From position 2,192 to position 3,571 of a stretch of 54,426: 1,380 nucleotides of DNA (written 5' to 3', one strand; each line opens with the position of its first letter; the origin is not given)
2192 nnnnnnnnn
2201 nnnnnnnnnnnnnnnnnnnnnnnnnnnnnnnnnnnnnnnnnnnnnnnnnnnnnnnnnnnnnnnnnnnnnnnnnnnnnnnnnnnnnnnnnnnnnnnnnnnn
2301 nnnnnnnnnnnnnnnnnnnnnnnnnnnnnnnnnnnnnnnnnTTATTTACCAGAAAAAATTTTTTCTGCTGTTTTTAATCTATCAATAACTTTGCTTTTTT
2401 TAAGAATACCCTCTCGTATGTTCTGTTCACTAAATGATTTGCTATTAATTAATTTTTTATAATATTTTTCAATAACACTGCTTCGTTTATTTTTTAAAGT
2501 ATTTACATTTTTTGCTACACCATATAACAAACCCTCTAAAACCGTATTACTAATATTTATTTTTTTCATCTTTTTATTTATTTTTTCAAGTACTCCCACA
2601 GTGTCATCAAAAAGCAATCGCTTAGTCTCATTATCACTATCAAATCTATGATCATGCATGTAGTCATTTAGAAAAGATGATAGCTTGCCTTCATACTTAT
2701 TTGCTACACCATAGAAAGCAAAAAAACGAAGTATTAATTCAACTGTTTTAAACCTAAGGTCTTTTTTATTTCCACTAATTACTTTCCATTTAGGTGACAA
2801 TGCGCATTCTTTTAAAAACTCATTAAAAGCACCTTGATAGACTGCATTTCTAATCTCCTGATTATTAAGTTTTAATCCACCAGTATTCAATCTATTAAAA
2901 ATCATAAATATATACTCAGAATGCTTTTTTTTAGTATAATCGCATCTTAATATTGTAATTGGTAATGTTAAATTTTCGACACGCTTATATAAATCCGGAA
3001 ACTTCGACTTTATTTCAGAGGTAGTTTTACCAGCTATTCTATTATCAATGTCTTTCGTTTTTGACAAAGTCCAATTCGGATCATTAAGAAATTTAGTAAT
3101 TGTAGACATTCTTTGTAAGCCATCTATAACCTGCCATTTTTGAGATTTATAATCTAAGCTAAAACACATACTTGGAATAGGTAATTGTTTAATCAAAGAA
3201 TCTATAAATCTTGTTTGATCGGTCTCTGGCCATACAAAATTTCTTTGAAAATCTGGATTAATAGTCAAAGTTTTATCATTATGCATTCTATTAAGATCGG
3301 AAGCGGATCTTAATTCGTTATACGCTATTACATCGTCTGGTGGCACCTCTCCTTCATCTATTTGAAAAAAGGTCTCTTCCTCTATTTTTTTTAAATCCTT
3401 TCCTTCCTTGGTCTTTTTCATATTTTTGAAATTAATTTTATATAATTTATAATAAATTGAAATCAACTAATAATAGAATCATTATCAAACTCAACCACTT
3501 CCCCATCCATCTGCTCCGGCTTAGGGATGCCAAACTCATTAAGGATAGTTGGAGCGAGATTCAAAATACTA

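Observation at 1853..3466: AT-rich two-gene DUF262 (ParB-like) + HEPN cassette: candidate defence / abortive-infection module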

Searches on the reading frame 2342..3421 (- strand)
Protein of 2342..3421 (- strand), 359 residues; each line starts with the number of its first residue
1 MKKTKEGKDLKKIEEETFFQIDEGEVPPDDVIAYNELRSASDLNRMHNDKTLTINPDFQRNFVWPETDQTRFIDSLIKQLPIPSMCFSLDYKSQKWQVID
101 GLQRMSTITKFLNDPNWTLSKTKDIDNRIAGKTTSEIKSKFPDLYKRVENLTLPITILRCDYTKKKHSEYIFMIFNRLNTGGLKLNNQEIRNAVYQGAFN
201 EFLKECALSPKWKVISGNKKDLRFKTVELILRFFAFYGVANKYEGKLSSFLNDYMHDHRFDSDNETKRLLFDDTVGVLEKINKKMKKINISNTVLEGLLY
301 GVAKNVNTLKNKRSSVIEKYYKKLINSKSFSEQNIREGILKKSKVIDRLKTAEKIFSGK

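Call 3: search_protein_families(library=pfam, proteins=[window:2342-3421:-], max_evalue=1)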
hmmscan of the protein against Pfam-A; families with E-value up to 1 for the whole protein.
window:2342-3421:- (359 aa): 1 family
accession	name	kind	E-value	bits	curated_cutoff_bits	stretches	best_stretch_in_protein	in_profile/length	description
PF03235.19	GmrSD_N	-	9.4e-26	91.6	33.2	1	48-195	6-198/199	GmrSD restriction endonuclease, N-terminal domain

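Call 4: search_protein_families(library=padloc, proteins=[window:2342-3421:-], max_evalue=1)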
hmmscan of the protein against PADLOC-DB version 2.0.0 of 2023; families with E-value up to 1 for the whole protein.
window:2342-3421:- (359 aa): 9 families
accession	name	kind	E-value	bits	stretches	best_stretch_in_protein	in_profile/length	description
PDLC04027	PD-T4-2_A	-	3.2e-145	481.7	1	1-357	1-362/363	-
PDLC03877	NsnA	-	1.8e-60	203.2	1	12-357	23-380/385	-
PDLC03418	REase_II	-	3.6e-11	40.8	1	42-199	22-162/372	Type II restriction enzyme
PDLC04150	HEC-05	-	1.3e-06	25.6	1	44-114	15-85/583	-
PDLC04151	HEC-05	-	2.1e-05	21.4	1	53-87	40-74/600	-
PDLC04153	HEC-05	-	5.2e-05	19.6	1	54-87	22-55/621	-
PDLC04157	HEC-06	-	0.0008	16.1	1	48-141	19-112/558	-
PDLC02695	Orf5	-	0.0014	15.1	1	55-112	22-95/601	Orf5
PDLC04709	PDC-M55C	-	0.027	11.1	1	56-86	32-62/554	-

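Call 6: search_protein_families(library=ncbifam, proteins=[window:2342-3421:-], max_evalue=0.1)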
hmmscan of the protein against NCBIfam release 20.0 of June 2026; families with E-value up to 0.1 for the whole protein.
window:2342-3421:- (359 aa): 2 families
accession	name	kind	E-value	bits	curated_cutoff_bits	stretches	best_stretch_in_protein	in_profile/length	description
NF002329.0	PRK01286.1-4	equivalog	0.0089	15.3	494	1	273-346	135-209/342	deoxyguanosinetriphosphate triphosphohydrolase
NF047863.1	VapCLeptosp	equivalog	0.02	15.2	140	1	277-334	19-74/130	type II toxin-antitoxin system tRNA(fMet)-specific endonuclease VapC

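Call 14: find_homologous_proteins(query=window:2342-3421:-)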
Query window:2342-3421:- (359 aa): 3151 proteins with E <= 0.001 among 6402 candidates; the best 120 are listed.
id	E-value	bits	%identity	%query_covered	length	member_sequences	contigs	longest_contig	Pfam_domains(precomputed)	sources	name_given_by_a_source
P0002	6.9e-235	797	100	100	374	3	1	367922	PF03235.20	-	-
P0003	2.4e-130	453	59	97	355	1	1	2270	PF03235.20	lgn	-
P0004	2.5e-130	453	57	100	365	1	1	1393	PF03235.20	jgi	jgi:hypothetical protein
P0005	1.0e-129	451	57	97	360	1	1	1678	PF03235.20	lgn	-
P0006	7.0e-128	445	59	97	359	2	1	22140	PF03235.20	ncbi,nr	ncbi:MAG: DUF262 domain-containing protein [bacterium]|nr:DUF262 domain-containing protein [bacteriu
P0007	8.6e-126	438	58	95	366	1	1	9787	PF03235.20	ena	-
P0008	7.3e-125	435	57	94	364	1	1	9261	PF03235.20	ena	-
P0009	2.5e-124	433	57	97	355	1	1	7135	PF03235.20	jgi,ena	-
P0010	2.9e-121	423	55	98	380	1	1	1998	PF03235.20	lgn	-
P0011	2.4e-119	417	57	99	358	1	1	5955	PF03235.20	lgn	-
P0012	9.3e-119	415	56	99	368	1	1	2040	PF03235.20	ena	-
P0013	2.9e-118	413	56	97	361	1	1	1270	PF03235.20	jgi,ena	-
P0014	1.2e-117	411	55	98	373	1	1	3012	PF03235.20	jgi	jgi:hypothetical protein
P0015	3.1e-116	406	55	97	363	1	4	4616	PF03235.20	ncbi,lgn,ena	-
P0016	9.5e-116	405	55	96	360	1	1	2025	PF03235.20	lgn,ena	-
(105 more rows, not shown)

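Call 17: find_related_loci(query=A1, collection=genome_contigs, flank=4000)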
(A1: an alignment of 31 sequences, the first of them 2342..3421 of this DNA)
Query A1 (359 aa) in genome_contigs; peptide patterns used: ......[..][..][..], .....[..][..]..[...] (x = any residue, [..] = any of these).
363 stretches matched a pattern; 342 encode a relative of the query (tblastn E <= 1e-3); the best 80 are kept; 80 distinct loci.
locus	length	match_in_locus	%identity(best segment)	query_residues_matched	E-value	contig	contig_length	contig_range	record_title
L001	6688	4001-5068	58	8-359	4e-136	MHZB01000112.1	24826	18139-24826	MAG: Planctomycetes bacterium RIFCSPLOWO2_12_FULL_50_35 rifcsplowo2_12_scaffold_9197, whole genome shotgun sequence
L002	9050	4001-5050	55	17-359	5e-121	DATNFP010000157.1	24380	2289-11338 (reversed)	MAG TPA_asm: Flavipsychrobacter sp. isolate SMAG_U11298 k141_1172303, whole genome shotgun sequence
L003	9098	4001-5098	52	1-359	3e-120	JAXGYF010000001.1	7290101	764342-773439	MAG: Candidatus Vecturithrix sp. isolate AnMBR.bin507 bin507_1, whole genome shotgun sequence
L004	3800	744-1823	53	8-359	2e-119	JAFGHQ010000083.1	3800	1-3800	MAG: Gammaproteobacteria bacterium isolate Zod_Metabat.15 k87_10478931, whole genome shotgun sequence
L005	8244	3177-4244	53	10-357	5e-117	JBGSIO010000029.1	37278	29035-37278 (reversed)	MAG: Nitrospira sp. isolate JTS-AC133 k141_4435981, whole genome shotgun sequence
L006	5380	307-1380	52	10-359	5e-117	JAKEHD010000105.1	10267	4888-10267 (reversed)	MAG: Blastocatellia bacterium isolate PMV_6.28 PMV_6.28.k101_145110, whole genome shotgun sequence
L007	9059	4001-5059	54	10-353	2e-116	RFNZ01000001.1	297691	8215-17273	MAG: Proteobacteria bacterium isolate WB4_1_1452 contig_100_0, whole genome shotgun sequence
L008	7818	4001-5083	54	9-358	3e-116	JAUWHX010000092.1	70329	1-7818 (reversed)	MAG: bacterium isolate CSMAG_2279 CSMAG_2279_k141_461168_length_70329_cov_14.1101, whole genome shotgun sequence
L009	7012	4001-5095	51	2-358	6e-116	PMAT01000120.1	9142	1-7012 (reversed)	MAG: Acidobacteriaceae bacterium isolate palsa_340 73.20120700_P1D.1_contig_13103, whole genome shotgun sequence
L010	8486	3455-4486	52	24-359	1e-115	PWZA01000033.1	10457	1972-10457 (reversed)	MAG: Dehalococcoidia bacterium isolate T3Sed10_156R1 T3-Sed10-C15403, whole genome shotgun sequence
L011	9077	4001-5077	53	5-357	3e-115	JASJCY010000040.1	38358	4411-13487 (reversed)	MAG: Nostocaceae cyanobacterium isolate MO_167.B47 MO_167.c_548, whole genome shotgun sequence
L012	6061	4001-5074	51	10-359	4e-115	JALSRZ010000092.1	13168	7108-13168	MAG: Thiohalobacter sp. isolate 356-308_metabat2_scaf2bin.017 356-308_scaffold_2942_c1, whole genome shotgun sequence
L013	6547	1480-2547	52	10-357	1e-114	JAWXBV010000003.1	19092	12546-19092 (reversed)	MAG: Nitrospirota bacterium isolate MP7G1.139 k99_30465, whole genome shotgun sequence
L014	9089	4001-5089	53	2-358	1e-114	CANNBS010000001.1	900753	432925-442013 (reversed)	uncultured Marinicella sp. isolate S4E-49.fasta genome assembly, contig: NODE_1, whole genome shotgun sequence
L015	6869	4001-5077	50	9-359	4e-114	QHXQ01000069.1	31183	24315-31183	MAG: Acidobacteria bacterium isolate gp4 AA16 14_0919_09_20cm_scaffold_213_curated, whole genome shotgun sequence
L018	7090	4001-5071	51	10-358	8e-114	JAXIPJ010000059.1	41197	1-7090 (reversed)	MAG: Anaerolineales bacterium isolate Fractures_MAG_16 c_000000140628, whole genome shotgun sequence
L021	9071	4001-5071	50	10-359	2e-113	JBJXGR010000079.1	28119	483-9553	MAG: Bryobacteraceae bacterium isolate F1F2.bin.195 k127_5152801, whole genome shotgun sequence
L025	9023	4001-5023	52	22-358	4e-112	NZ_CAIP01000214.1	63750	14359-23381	Microcystis sp. T1-4, whole genome shotgun sequence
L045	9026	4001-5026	49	25-357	4e-109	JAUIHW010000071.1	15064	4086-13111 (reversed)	MAG: Gammaproteobacteria bacterium isolate Co_bin.231 NODE_21996_length_15064_cov_2.774720, whole genome shotgun sequenc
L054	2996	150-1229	49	6-358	7e-112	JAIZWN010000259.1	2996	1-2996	MAG: Candidatus Thiosymbion ectosymbiont of Robbea hypermnestra isolate 1385H 1071200259, whole genome shotgun sequence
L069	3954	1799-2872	48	12-357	8e-108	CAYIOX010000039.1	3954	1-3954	MAG TPA_asm: uncultured Candidatus Saccharibacteria bacterium isolate ERP119705_co3_374 genome assembly, contig: NODE_32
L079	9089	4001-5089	47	1-356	4e-105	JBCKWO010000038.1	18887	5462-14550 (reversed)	Methylobacter sp. isolate SLM_LV1_0830-N19 Node_38_length_18887_cov_79.458701, whole genome shotgun sequence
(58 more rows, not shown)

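Call 26: find_encoding_contigs(protein=P0002, flank=6000, max_places=4)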
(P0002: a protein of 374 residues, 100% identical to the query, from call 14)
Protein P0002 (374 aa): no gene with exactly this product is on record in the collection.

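Call 45: search_solved_structures(query=A1, max_evalue=0.01)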
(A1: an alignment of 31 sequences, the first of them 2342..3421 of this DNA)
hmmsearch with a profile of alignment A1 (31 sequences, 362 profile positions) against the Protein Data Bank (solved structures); distinct sequences matched with E-value up to 0.01: 0.

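Call 46: search_protein_families(library=pfam, proteins=[L001:5075-5575:+, L054:1236-1736:+, L025:5031-5534:+, L079:5101-5601:+, L045:5038-5541:+, L005:4255-4758:+, L012:5080-5583:+, L021:5077-5580:+, L018:5077-5580:+, L069:2887-3390:+], max_evalue=0.01)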
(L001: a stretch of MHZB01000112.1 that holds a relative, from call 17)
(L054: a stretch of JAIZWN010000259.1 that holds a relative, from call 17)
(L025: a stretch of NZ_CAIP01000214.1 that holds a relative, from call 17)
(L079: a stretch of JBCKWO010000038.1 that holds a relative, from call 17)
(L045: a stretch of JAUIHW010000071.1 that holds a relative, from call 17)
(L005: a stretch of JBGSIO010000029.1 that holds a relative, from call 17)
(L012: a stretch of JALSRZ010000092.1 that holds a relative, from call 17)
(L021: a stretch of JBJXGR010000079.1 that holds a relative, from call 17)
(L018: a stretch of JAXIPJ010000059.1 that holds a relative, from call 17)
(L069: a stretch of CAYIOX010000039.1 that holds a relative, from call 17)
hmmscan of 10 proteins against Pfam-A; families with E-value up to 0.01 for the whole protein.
L001:5075-5575:+ (166 aa): 1 family
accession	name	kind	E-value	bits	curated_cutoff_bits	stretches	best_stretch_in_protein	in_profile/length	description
PF18735.6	HEPN_RiboL-PSP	-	0.00052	20.4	28.4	1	13-129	9-158/191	RiboL-PSP-HEPN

L054:1236-1736:+ (166 aa): 1 family
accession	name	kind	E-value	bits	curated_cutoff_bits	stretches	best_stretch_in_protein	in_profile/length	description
PF18735.6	HEPN_RiboL-PSP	-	1.9e-05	25.1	28.4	1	12-146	8-170/191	RiboL-PSP-HEPN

L025:5031-5534:+ (167 aa): 1 family
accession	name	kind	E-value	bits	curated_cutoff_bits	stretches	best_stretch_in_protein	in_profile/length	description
PF18735.6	HEPN_RiboL-PSP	-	1.5e-08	35.2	28.4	1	57-156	101-179/191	RiboL-PSP-HEPN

L079:5101-5601:+ (166 aa): 1 family
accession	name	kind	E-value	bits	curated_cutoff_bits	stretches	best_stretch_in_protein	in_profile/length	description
PF18735.6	HEPN_RiboL-PSP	-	0.0069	16.7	28.4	0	9-129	5-160/191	RiboL-PSP-HEPN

L045:5038-5541:+ (167 aa): 1 family
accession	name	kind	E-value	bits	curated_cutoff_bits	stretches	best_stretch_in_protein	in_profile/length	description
PF18735.6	HEPN_RiboL-PSP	-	0.0022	18.4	28.4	1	11-158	10-181/191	RiboL-PSP-HEPN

L005:4255-4758:+ (167 aa): 0 families

L012:5080-5583:+ (167 aa): 1 family
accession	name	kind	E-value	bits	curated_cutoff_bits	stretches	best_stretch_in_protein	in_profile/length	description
PF18735.6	HEPN_RiboL-PSP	-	0.0017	18.7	28.4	1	11-131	10-161/191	RiboL-PSP-HEPN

L021:5077-5580:+ (167 aa): 0 families

L018:5077-5580:+ (167 aa): 0 families

L069:2887-3390:+ (167 aa): 1 family
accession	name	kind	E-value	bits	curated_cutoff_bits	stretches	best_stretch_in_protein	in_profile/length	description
PF18735.6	HEPN_RiboL-PSP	-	1.7e-05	25.3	28.4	1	9-165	5-190/191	RiboL-PSP-HEPN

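Call 51: search_protein_families(library=padloc, proteins=[L093:5968-7095:+, L093:7100-7603:+, L069:1760-2890:+, L069:2887-3390:+, L001:3998-5071:+, L001:5075-5575:+], max_evalue=0.00001)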
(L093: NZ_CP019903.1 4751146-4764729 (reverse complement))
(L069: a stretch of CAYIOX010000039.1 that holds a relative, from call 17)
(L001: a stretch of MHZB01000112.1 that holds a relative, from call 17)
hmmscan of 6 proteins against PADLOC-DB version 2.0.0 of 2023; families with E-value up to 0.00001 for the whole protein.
L093:5968-7095:+ (375 aa): 4 families
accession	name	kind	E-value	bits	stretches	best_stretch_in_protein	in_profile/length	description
PDLC04027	PD-T4-2_A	-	2.3e-162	538.2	1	12-374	1-361/363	-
PDLC03877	NsnA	-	1.1e-58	197.4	1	23-373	23-378/385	-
PDLC03418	REase_II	-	2.7e-09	34.6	1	61-218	30-167/372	Type II restriction enzyme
PDLC04151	HEC-05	-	1.7e-06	25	0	45-98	22-74/600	-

L093:7100-7603:+ (167 aa): 3 families
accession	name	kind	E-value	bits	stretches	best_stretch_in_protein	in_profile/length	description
PDLC04028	PD-T4-2_B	-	7.9e-64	212.7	1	1-165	1-167/168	-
PDLC04030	PD-T4-2_B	-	3.3e-37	126.4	1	1-157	1-158/294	-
PDLC04029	PD-T4-2_B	-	1.2e-32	111.1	1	7-166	7-173/174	-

L069:1760-2890:+ (376 aa): 3 families
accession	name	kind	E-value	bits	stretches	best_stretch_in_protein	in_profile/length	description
PDLC04027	PD-T4-2_A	-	1.6e-136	453.2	1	4-371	4-362/363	-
PDLC03877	NsnA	-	4.9e-58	195.2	1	14-371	23-380/385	-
PDLC03418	REase_II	-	7e-12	43.1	1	53-201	31-162/372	Type II restriction enzyme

L069:2887-3390:+ (167 aa): 3 families
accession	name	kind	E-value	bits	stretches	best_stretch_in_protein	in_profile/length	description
PDLC04028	PD-T4-2_B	-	1.6e-41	140.2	1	1-166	1-165/168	-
PDLC04030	PD-T4-2_B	-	4.7e-25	86.5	1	1-164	1-162/294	-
PDLC04029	PD-T4-2_B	-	2.6e-22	77.5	1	1-165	1-169/174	-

L001:3998-5071:+ (357 aa): 4 families
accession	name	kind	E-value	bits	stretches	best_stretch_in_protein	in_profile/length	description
PDLC04027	PD-T4-2_A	-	1.6e-149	495.9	1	2-355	8-362/363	-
PDLC03877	NsnA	-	6.4e-58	194.8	1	20-354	39-379/385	-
PDLC03418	REase_II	-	1.3e-10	39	1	46-194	32-163/372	Type II restriction enzyme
PDLC04150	HEC-05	-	8.3e-06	22.9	0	50-92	25-69/583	-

L001:5075-5575:+ (166 aa): 3 families
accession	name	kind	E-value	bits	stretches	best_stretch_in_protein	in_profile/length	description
PDLC04028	PD-T4-2_B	-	2.3e-53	178.7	1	1-164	1-164/168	-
PDLC04030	PD-T4-2_B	-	3.7e-36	122.9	1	1-164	1-163/294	-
PDLC04029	PD-T4-2_B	-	2.3e-33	113.5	1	1-164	1-169/174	-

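Call 66: predict_structure(alignment_id=A1)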
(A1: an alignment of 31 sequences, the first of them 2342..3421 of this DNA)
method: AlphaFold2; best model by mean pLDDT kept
length: 359 residues; sequences in the alignment: 31
mean_pLDDT: 87.9   pTM: 0.84
mean pLDDT of the five models: 87.9, 87.5, 86.4, 86.4, 84.4
residues with pLDDT >= 90: 232; 70-90: 92; 50-70: 27; < 50: 8
segments of 3 or more residues with pLDDT < 50: 1-4, 58-61
pLDDT, mean of each block of 10 residues (from residue 1): 55 83 76 95 94 66 74 92 90 92 89 94 92 97 96 95 92 83 79 90 92 77 81 96 92 94 93 95 72 93 96 94 94 86 94 94
secondary structure, 60 per line:
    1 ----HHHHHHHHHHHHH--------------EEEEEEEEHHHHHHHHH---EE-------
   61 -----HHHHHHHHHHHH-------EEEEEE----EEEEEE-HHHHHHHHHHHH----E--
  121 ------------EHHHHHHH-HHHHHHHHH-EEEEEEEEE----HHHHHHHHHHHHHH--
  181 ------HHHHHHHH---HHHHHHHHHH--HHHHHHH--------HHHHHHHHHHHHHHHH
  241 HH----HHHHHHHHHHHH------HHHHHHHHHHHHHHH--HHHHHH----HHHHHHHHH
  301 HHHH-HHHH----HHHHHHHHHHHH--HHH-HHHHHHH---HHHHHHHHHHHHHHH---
elements in order: H5-17 E32-39 H40-48 H66-77 E85-90 E95-100 H102-113 H134-140 H142-150 E152-160 H165-178 H187-194 H198-207 H210-216 H225-242 H247-258 H265-279 H282-287 H292-304 H306-309 H314-325 H332-338 H342-356

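Call 70: fold_search(model_id=the predicted structure, library=pdb)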
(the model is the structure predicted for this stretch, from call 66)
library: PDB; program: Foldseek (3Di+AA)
matches with E <= 10: 75; with E <= 0.001: 0
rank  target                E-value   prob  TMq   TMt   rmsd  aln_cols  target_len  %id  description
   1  7p9m_B                3.0e-02  0.92  0.28  0.20  17.1       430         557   10  BrxU, GmrSD-family Type IV restriction enzyme (released 2021-12-08)
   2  7p9k_A                7.5e-02  0.75  0.25  0.17  17.1       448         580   11  BrxU, GmrSD-family Type IV restriction enzyme (released 2021-12-08)
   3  7bm8_A                1.4e-01  0.82  0.21  0.38  15.0       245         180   13  Crystal structure of the C-terminally truncated chromosome-partitioning protein ParB from Caulobacter crescentus compl (released 2021-04-28)
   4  6sdk_B                2.4e-01  0.69  0.21  0.36  16.3       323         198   10  Crystal structure of bacterial ParB dimer bound to CDP (released 2019-10-23)
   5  7bnr_A                3.8e-01  0.47  0.20  0.35  15.7       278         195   13  Crystal structure of a ParB Q52A mutant from Myxococcus xanthus bound to CTPyS (released 2021-09-08)
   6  7bnk_A                4.8e-01  0.38  0.20  0.34  15.7       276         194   13  Crystal structure of ParB from Myxococcus xanthus bound to CDP and Monothiophosphate (released 2021-09-08)
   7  7bnr_B                4.8e-01  0.38  0.19  0.33  16.2       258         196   13  Crystal structure of a ParB Q52A mutant from Myxococcus xanthus bound to CTPyS (released 2021-09-08)
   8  6sdk_A                5.7e-01  0.47  0.21  0.36  17.0       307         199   12  Crystal structure of bacterial ParB dimer bound to CDP (released 2019-10-23)
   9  7o0n_A                6.8e-01  0.21  0.17  0.28  16.1       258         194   13  Crystal structure of a ParB E93A mutant from Myxococcus xanthus bound to CDP and monothiophosphate (released 2021-09-15)
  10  7ng0                  8.4e-01  0.28  0.19  0.32  16.6       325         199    8  Crystal structure of N- and C-terminally truncated Geobacillus thermoleovorans nucleoid occlusion protein Noc (released 2021-02-17)
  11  7bnk_B                1.1e+00  0.30  0.21  0.36  15.8       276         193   13  Crystal structure of ParB from Myxococcus xanthus bound to CDP and Monothiophosphate (released 2021-09-08)
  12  7ol9_B                1.2e+00  0.25  0.21  0.34  15.8       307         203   10  Crystal structure of C-terminally truncated Bacillus subtilis nucleoid occlusion protein (Noc) complexed to the Noc-bi (released 2022-03-09)
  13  4xaj_C                1.3e+00  0.06  0.14  0.11  16.8       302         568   12  Crystal structure of human NR2E1/TLX (released 2015-03-04)
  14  7ol9_A                1.6e+00  0.16  0.18  0.29  16.6       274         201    9  Crystal structure of C-terminally truncated Bacillus subtilis nucleoid occlusion protein (Noc) complexed to the Noc-bi (released 2022-03-09)
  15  6vmg_B                1.8e+00  0.10  0.21  0.16  17.6       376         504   11  Chloroplast ATP synthase (O3, CF1FO) (released 2020-09-09)
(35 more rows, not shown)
